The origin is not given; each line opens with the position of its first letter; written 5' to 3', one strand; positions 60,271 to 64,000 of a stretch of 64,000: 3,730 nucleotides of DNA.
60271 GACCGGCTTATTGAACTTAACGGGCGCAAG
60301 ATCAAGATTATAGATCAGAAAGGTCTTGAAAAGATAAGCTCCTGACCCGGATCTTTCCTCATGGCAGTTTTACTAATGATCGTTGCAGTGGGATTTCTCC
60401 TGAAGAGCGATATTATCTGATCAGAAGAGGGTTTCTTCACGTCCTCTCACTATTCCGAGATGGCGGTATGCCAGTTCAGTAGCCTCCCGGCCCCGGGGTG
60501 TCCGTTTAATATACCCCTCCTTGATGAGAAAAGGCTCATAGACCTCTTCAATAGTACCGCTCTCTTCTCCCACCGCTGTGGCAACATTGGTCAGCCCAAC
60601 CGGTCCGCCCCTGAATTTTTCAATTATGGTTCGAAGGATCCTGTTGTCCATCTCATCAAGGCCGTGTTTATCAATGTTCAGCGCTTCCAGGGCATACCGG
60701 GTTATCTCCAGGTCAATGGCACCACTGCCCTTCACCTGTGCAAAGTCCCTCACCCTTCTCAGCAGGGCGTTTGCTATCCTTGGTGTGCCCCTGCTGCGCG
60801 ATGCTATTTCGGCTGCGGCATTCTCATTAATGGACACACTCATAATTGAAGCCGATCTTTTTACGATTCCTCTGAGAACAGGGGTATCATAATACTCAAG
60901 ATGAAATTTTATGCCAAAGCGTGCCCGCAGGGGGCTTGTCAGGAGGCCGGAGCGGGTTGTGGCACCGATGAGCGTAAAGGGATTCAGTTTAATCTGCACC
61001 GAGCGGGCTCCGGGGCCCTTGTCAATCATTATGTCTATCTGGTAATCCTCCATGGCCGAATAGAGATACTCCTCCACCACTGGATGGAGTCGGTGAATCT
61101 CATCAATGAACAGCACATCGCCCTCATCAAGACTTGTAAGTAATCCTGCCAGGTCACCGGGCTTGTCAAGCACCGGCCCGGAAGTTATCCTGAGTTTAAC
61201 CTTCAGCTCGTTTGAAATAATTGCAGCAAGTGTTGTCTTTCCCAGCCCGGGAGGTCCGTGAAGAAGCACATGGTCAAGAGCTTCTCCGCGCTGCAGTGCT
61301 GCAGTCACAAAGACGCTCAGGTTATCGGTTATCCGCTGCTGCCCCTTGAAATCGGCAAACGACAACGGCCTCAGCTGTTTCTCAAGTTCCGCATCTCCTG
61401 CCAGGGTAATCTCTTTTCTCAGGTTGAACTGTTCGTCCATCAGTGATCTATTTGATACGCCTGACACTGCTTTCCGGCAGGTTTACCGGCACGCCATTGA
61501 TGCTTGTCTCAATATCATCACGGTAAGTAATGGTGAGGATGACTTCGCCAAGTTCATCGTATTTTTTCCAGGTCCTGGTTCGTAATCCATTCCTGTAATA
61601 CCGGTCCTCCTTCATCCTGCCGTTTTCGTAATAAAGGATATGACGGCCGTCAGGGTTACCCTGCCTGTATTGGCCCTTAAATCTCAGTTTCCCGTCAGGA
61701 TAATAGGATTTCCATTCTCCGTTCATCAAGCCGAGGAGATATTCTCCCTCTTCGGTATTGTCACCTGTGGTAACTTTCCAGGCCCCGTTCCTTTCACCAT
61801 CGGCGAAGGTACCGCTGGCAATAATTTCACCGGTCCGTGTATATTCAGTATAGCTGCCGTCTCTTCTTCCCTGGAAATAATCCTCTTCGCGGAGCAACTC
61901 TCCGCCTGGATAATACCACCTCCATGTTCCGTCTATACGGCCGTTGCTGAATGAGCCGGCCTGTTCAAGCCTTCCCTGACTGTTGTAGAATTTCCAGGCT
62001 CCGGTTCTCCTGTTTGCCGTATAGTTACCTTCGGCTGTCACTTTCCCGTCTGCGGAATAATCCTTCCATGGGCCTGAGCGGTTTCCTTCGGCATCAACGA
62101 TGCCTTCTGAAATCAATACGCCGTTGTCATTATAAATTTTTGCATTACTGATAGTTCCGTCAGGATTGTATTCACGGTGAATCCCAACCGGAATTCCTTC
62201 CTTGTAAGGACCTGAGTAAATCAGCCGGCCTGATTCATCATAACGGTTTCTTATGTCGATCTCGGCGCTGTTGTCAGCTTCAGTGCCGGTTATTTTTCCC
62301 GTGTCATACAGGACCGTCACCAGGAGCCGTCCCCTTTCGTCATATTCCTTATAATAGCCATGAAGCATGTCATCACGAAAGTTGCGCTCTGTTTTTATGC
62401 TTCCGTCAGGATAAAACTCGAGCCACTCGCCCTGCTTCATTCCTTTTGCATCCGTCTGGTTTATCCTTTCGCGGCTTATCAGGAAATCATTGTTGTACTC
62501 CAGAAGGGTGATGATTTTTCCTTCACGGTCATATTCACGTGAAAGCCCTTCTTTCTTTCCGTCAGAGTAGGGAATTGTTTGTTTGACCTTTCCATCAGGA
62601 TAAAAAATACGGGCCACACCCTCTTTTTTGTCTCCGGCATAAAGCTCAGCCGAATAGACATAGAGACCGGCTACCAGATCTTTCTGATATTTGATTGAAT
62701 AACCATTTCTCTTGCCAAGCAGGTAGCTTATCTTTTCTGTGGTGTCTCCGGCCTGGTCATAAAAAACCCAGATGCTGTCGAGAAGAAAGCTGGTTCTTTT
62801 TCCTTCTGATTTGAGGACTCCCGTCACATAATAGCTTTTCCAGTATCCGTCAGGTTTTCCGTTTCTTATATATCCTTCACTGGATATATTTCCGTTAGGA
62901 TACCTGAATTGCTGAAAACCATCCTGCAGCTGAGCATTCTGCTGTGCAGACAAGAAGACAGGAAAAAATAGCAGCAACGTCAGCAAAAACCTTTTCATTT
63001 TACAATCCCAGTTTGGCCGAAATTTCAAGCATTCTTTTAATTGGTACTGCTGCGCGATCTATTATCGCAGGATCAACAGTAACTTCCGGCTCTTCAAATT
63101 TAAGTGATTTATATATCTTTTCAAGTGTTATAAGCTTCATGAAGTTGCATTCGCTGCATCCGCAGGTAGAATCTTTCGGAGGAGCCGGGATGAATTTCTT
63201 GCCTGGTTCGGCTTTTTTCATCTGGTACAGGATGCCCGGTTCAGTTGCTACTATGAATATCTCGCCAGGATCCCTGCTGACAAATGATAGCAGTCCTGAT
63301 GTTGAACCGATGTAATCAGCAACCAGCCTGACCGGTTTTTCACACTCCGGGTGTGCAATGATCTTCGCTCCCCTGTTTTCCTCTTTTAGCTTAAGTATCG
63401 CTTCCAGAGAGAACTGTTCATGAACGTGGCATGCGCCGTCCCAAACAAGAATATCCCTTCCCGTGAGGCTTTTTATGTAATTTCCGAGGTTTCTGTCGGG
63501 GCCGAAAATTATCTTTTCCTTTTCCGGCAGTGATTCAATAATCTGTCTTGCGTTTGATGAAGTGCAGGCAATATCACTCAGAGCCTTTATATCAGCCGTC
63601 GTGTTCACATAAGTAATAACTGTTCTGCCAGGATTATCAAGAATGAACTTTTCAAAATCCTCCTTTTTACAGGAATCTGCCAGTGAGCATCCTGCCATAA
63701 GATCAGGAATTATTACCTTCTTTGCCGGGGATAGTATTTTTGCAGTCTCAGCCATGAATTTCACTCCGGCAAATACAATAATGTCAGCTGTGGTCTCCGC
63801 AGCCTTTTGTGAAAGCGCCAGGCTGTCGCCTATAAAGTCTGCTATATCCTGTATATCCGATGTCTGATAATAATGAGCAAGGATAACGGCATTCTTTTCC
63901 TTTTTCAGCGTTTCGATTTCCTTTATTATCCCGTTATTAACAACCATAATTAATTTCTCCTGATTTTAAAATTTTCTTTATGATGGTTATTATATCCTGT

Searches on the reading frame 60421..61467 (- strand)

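Call 28: search_protein_families(library=pfam, max_evalue=0.000001, proteins=[window:60421-61467:-])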
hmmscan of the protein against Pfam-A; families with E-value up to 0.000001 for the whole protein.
window:60421-61467:- (348 aa): 5 families
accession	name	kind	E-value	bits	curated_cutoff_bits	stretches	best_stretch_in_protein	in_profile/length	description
PF05496.18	RuvB_N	-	1.6e-76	255.9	27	1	32-190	1-159/159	Holliday junction DNA helicase RuvB P-loop domain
PF17864.7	AAA_lid_4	-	3.9e-30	103.9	27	1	193-266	1-74/74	RuvB AAA lid domain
PF05491.19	RuvB_C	-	6.1e-26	90.6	24.7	1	268-337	2-71/72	RuvB C-terminal winged helix domain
PF00004.35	AAA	-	2.6e-20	73.6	21.2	1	67-191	1-130/131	ATPase family associated with various cellular activities (AAA)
PF07728.20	AAA_5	-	1.3e-08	35.3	22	0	66-184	1-139/139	AAA domain (dynein-related subfamily)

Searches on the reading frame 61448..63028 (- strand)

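Call 28: search_protein_families(library=pfam, max_evalue=0.000001, proteins=[window:61448-63028:-])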
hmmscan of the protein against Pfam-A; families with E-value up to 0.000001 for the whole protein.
window:61448-63028:- (526 aa): 1 family
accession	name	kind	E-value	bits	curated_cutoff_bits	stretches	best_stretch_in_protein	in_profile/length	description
PF07661.19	MORN_2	-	3.2e-44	144.2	29.6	0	436-455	2-21/22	MORN repeat variant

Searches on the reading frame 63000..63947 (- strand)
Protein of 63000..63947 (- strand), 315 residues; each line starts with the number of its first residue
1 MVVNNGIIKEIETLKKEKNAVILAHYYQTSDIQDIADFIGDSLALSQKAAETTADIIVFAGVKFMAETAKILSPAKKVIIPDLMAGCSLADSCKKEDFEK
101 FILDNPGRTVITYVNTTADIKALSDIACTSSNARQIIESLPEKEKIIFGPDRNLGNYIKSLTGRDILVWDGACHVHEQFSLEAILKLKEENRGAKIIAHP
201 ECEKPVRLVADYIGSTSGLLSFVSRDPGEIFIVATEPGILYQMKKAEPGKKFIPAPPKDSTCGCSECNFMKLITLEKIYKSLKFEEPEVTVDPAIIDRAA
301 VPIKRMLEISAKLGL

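Call 28: search_protein_families(library=pfam, max_evalue=0.000001, proteins=[window:63000-63947:-])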
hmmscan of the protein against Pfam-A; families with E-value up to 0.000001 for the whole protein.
window:63000-63947:- (315 aa): 1 family
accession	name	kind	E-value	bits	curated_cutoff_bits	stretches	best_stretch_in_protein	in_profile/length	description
PF02445.21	NadA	-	5.2e-120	400.5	27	1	9-308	1-295/295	Quinolinate synthetase A protein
